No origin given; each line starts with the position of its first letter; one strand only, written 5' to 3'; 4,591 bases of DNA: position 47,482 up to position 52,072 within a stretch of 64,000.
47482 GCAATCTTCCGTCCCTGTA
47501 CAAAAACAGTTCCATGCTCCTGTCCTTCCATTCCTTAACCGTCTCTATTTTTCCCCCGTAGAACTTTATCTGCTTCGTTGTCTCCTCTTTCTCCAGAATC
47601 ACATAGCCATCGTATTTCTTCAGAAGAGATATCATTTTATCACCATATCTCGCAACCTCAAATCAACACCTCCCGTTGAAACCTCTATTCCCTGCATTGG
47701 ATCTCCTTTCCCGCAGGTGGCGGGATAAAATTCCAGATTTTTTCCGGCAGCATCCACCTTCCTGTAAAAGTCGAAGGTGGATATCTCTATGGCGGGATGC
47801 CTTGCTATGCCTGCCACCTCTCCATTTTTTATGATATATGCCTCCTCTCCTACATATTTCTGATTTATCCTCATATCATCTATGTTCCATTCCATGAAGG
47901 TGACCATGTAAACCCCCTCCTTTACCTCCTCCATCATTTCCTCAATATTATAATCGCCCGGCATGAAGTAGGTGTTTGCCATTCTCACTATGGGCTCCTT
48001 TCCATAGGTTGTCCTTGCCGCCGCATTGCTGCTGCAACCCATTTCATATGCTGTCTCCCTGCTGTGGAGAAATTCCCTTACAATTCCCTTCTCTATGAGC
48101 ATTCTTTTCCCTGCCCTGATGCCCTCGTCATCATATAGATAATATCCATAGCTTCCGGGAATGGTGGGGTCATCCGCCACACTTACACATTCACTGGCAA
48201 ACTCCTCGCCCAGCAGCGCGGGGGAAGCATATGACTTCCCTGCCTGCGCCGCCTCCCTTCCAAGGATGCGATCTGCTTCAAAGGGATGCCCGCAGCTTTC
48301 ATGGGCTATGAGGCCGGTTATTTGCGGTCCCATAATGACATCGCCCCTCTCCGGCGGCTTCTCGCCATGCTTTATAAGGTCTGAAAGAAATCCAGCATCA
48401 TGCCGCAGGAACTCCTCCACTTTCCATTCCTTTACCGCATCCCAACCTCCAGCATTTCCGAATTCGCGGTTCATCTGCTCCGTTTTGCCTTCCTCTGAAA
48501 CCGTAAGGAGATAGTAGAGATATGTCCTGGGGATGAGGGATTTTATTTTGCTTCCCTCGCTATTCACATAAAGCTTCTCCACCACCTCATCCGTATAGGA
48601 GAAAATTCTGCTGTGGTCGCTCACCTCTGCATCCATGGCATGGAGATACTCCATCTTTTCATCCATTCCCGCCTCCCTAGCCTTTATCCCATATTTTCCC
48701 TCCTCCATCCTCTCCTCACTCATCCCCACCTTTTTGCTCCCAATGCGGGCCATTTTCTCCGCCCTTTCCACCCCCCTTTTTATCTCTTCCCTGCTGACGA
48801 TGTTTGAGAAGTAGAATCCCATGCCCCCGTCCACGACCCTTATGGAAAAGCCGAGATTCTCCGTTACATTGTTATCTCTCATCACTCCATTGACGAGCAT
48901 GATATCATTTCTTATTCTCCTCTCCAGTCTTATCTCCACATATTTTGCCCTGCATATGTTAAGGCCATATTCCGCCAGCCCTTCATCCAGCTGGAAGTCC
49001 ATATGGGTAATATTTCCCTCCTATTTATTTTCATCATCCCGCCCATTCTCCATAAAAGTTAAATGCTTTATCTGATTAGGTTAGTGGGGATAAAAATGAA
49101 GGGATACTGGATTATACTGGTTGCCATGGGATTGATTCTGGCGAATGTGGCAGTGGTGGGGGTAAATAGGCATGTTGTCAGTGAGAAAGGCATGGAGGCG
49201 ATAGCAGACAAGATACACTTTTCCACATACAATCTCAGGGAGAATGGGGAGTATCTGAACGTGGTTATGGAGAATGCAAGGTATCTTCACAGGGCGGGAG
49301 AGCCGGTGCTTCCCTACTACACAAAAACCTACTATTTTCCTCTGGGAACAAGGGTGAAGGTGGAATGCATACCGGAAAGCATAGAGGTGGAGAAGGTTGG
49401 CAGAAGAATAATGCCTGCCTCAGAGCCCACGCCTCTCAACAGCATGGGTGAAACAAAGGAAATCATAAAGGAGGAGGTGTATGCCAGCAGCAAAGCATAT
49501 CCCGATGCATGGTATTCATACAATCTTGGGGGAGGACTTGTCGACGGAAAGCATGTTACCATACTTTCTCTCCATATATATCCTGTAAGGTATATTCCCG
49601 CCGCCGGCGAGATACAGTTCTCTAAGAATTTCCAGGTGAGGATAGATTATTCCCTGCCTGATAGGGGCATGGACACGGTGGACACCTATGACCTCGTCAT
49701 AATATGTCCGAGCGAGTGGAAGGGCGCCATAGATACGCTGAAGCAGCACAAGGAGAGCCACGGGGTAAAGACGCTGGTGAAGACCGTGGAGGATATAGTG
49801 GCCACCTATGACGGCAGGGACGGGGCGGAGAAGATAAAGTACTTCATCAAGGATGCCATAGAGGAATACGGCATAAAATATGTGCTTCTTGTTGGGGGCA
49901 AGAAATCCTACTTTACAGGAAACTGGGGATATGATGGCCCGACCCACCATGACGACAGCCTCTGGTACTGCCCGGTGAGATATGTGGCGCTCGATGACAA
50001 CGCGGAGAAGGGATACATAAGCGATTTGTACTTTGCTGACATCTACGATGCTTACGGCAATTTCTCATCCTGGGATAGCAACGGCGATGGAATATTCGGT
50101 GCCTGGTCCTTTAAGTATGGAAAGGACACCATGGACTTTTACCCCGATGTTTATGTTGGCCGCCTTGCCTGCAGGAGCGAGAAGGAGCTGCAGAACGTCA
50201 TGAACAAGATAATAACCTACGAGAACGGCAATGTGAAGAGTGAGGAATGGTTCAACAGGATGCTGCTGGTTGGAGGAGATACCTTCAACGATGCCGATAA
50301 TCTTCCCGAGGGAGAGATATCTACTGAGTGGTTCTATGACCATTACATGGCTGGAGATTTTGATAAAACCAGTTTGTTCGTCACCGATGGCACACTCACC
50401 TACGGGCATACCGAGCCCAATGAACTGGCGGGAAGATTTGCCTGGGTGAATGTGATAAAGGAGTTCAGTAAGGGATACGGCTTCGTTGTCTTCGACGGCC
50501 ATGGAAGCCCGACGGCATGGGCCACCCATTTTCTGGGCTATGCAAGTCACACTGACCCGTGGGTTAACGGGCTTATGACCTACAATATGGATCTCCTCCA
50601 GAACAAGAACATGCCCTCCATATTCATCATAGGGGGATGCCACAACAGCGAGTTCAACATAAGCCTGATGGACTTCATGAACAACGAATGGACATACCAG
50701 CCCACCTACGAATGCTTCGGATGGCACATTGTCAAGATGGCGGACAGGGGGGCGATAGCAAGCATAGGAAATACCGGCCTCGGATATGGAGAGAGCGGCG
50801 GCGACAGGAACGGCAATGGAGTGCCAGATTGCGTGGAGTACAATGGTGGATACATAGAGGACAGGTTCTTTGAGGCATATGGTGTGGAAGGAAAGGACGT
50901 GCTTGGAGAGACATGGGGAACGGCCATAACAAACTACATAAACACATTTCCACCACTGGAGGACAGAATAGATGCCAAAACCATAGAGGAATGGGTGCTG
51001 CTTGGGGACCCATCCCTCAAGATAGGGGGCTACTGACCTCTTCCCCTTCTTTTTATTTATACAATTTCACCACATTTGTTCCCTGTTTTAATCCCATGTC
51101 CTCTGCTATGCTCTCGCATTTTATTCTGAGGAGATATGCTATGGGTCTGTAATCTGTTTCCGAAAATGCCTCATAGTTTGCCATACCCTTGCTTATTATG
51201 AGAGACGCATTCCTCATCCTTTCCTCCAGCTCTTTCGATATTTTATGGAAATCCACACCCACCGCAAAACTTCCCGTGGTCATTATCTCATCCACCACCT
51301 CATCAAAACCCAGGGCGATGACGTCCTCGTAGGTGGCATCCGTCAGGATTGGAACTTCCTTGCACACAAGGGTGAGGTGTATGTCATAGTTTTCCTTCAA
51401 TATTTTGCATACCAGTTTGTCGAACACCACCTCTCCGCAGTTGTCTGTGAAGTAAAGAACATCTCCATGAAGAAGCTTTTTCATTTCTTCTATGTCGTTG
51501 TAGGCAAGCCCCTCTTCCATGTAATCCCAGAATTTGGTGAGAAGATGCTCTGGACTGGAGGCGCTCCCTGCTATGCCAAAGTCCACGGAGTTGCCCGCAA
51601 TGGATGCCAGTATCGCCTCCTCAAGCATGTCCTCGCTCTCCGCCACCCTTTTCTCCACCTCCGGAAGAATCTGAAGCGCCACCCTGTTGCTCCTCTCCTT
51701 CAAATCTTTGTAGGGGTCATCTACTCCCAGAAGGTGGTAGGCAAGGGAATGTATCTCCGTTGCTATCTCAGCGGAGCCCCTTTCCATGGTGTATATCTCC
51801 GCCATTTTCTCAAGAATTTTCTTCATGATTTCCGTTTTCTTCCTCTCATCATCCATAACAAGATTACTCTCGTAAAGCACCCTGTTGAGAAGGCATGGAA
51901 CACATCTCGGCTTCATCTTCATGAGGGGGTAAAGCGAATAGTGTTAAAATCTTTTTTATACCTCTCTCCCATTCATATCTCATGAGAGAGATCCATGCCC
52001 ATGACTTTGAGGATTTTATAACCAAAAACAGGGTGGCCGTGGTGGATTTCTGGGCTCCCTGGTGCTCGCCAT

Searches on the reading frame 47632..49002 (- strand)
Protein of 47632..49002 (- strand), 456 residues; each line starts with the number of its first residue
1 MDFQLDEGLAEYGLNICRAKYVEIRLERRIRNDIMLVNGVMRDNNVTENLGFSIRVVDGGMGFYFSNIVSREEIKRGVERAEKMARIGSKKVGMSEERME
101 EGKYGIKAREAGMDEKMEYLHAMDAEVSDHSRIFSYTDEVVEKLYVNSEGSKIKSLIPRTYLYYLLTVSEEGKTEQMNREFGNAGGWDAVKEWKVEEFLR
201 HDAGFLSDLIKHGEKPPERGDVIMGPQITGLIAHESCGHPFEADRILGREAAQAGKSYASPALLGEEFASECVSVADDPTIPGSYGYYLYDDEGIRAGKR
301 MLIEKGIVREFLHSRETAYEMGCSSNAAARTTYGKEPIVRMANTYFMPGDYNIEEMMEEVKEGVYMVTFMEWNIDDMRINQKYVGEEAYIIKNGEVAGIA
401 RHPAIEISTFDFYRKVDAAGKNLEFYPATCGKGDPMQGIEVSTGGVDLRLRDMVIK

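Call 34: search_protein_families(library=pfam, proteins=[window:47632-49002:-], max_evalue=0.00001)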
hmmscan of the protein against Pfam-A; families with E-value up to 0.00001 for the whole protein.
window:47632-49002:- (456 aa): 3 families
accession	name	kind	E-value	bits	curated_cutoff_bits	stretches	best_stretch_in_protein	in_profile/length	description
PF19289.4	PmbA_TldD_3rd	-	6.6e-49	166.5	22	1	219-454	3-217/220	PmbA/TldA metallopeptidase C-terminal domain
PF01523.21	PmbA_TldD_1st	-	3e-12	47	20.9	1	22-85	1-65/65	PmbA/TldA metallopeptidase domain 1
PF19290.4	PmbA_TldD_2nd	-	3.2e-10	40.8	20.9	1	110-194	5-90/109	PmbA/TldA metallopeptidase central domain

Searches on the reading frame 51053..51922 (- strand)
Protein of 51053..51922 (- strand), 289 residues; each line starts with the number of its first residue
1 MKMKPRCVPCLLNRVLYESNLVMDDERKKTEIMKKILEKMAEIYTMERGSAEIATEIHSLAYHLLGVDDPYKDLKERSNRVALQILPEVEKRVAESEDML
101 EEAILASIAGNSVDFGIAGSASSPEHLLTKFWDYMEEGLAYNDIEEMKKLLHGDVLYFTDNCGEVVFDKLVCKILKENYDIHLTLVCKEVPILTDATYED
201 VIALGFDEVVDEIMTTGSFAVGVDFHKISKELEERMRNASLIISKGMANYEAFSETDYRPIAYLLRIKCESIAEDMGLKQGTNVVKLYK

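Call 34: search_protein_families(library=pfam, proteins=[window:51053-51922:-], max_evalue=0.00001)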
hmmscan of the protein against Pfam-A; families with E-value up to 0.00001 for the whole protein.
window:51053-51922:- (289 aa): 1 family
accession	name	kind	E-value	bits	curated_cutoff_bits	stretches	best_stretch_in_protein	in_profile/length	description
PF01937.24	ARMT1-like_dom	-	4.1e-67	227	25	1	4-284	2-311/311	Damage-control phosphatase ARMT1-like domain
